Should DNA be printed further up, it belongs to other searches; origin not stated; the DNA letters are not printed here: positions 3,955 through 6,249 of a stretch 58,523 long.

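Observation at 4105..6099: Exosortase fused to a cytoplasmic nucleotidyltransferase/LbH domain: possible nucleotide-sugar-gated protein sorting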

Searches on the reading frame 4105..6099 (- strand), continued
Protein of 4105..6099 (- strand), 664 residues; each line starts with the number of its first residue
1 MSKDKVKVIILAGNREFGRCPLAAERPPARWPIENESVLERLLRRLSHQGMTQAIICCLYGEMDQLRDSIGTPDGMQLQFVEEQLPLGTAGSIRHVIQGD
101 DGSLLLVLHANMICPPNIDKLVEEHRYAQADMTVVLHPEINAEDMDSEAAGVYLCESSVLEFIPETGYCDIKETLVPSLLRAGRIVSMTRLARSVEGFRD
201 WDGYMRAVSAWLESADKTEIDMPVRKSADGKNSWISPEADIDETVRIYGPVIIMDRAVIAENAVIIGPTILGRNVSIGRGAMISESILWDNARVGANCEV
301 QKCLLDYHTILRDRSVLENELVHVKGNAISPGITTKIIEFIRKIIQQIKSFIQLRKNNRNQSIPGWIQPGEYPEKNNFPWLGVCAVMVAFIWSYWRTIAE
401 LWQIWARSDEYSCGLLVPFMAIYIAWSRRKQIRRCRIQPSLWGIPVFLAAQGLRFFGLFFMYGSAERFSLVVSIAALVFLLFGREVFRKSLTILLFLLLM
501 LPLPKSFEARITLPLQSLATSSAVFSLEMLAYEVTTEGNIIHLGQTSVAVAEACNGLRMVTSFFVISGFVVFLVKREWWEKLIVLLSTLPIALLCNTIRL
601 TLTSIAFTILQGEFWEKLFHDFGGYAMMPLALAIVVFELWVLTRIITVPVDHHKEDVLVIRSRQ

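Call 17: find_encoding_contigs(protein=P0033, flank=10000, max_places=2)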
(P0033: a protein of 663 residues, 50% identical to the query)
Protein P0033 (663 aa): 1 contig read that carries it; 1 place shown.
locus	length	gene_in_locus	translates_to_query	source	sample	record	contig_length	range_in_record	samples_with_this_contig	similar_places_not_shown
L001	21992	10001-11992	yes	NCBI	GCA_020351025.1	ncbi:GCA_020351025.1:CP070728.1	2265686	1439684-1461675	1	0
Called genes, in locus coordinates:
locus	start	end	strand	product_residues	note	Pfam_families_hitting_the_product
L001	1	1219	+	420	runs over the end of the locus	PF04932:Wzy_C (weak)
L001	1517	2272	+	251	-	PF05050:Methyltransf_21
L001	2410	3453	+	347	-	PF13692:Glyco_trans_1_4, PF00534:Glycos_transf_1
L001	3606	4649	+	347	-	PF00535:Glycos_transf_2, PF13641:Glyco_tranf_2_3 (faint)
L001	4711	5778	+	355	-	PF00535:Glycos_transf_2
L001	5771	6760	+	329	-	PF03254:XG_FTase (faint), PF05830:NodZ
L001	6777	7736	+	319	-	PF00535:Glycos_transf_2, PF13641:Glyco_tranf_2_3, PF10111:Glyco_tranf_2_2 (weak), PF13632:Glyco_trans_2_3 (weak)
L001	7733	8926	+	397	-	PF13692:Glyco_trans_1_4 (weak)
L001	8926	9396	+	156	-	PF08660:Alg14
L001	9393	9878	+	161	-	PF04101:Glyco_tran_28_C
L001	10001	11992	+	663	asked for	PF00483:NTP_transferase, PF00132:Hexapep (faint), PF24894:Hexapep_GlmU, PF25084:LbH_EIF2B, PF25087:GMPPB_C, PF09721:Exosortase_EpsH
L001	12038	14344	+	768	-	PF01656:CbiA (weak), PF10609:ParA (weak), PF13614:AAA_31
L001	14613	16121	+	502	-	PF25084:LbH_EIF2B (weak), PF25087:GMPPB_C, PF00132:Hexapep (weak), PF02397:Bac_transf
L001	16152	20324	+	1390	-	PF07719:TPR_2 (faint), PF13174:TPR_6 (faint), PF13176:TPR_7 (faint), PF24575:TPR_Slam, PF00515:TPR_1 (weak), PF23914:TPR_CcmH_CycH (weak), PF09295:ChAPs (weak), PF23914:TPR_CcmH_CycH (weak), +17 more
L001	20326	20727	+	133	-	PF00196:GerE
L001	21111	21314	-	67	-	-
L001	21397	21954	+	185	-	-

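Call 22: predict_structure(alignment_id=A1)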
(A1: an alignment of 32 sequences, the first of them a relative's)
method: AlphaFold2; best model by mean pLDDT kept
length: 664 residues; sequences in the alignment: 32
mean_pLDDT: 65.9   pTM: 0.39
mean pLDDT of the five models: 65.9, 63.4, 60.7, 59.2, 56.9
residues with pLDDT >= 90: 14; 70-90: 300; 50-70: 219; < 50: 131
segments of 3 or more residues with pLDDT < 50: 15-25, 141-146, 221-252, 317-336, 348-378, 409-413, 647-664
pLDDT, mean of each block of 10 residues (from residue 1): 75 51 54 76 88 84 77 78 65 74 85 86 88 79 51 87 77 76 82 75 67 60 45 38 38 57 57 70 70 71 67 50 32 46 54 40 33 43 74 79 62 58 76 76 81 76 74 85 81 78 64 69 77 68 60 55 66 70 74 73 66 55 59 68 54 36 36
secondary structure, 60 per line:
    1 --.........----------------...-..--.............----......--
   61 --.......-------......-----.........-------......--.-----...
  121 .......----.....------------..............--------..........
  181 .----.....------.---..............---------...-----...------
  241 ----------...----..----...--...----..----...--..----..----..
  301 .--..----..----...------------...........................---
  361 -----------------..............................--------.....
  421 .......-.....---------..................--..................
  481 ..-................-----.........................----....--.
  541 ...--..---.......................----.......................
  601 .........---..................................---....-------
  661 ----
elements in order (helices of 4 or more, strands of 3 or more residues): E6-11 H38-48 E53-58 H63-69 E77-82 H88-96 E104-109 H118-127 E132-136 E149-156 H157-162 H171-181 E186-190 H201-214 E224-226 E232-234 E251-253 E264-266 E269-271 E282-284 E299-301 E316-318 H331-357 H378-407 H416-427 H429-433 H443-460 H463-482 H484-499 H505-529 E534-537 E540-543 H551-573 H578-609 H613-646 H650-653

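Call 26: fold_search(model_id=the predicted structure, library=pdb)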
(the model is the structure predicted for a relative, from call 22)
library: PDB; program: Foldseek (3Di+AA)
matches with E <= 10: 1131; with E <= 0.001: 639
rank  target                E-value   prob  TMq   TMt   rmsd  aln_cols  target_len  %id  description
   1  8x7s_A                5.1e-13  1.00  0.31  0.50   9.0       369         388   18  Crystal structure of tlr0611 (released 2024-11-27)
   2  8x7s_B                8.0e-13  1.00  0.30  0.49   8.6       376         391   18  Crystal structure of tlr0611 (released 2024-11-27)
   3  8x7s_C                1.8e-12  1.00  0.30  0.49   9.2       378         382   17  Crystal structure of tlr0611 (released 2024-11-27)
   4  7x8j_A                6.7e-12  1.00  0.31  0.54   9.1       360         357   15  Arabidopsis GDP-D-mannose pyrophosphorylase (VTC1) structure (unliganded) (released 2022-05-18)
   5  8yre_D                1.2e-11  1.00  0.31  0.53   9.0       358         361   15  Crystal structure of Arabidopsis VTC1-KJC2 (released 2025-04-02)
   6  7x8k_A                1.8e-11  1.00  0.30  0.52  10.0       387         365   14  Arabidopsis GDP-D-mannose pyrophosphorylase (VTC1) structure (product-bound) (released 2022-05-18)
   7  7d74_G                4.0e-11  1.00  0.30  0.53   9.3       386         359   15  Cryo-EM structure of GMPPA/GMPPB complex bound to GTP (state II) (released 2021-05-19)
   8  7x8k_C                5.3e-11  1.00  0.31  0.55   9.3       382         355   16  Arabidopsis GDP-D-mannose pyrophosphorylase (VTC1) structure (product-bound) (released 2022-05-18)
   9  8yre_F                5.6e-11  1.00  0.30  0.53   8.8       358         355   15  Crystal structure of Arabidopsis VTC1-KJC2 (released 2025-04-02)
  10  5b04_F                5.9e-11  1.00  0.28  0.46   9.8       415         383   13  Crystal structure of the eukaryotic translation initiation factor 2B from Schizosaccharomyces pombe (released 2016-02-24)
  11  7x8k_B                7.0e-11  1.00  0.31  0.52  10.4       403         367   15  Arabidopsis GDP-D-mannose pyrophosphorylase (VTC1) structure (product-bound) (released 2022-05-18)
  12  7x8j_B                1.6e-10  1.00  0.31  0.54   9.2       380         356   14  Arabidopsis GDP-D-mannose pyrophosphorylase (VTC1) structure (unliganded) (released 2022-05-18)
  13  7d72_B                1.7e-10  1.00  0.31  0.48   8.5       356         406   15  Cryo-EM structures of human GMPPA/GMPPB complex bound to GDP-Mannose (released 2021-05-05)
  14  7d72_A                1.7e-10  1.00  0.30  0.46   8.8       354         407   15  Cryo-EM structures of human GMPPA/GMPPB complex bound to GDP-Mannose (released 2021-05-05)
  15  7d73_F                2.5e-10  1.00  0.30  0.54  10.1       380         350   14  Cryo-EM structure of GMPPA/GMPPB complex bound to GTP (State I) (released 2021-05-05)
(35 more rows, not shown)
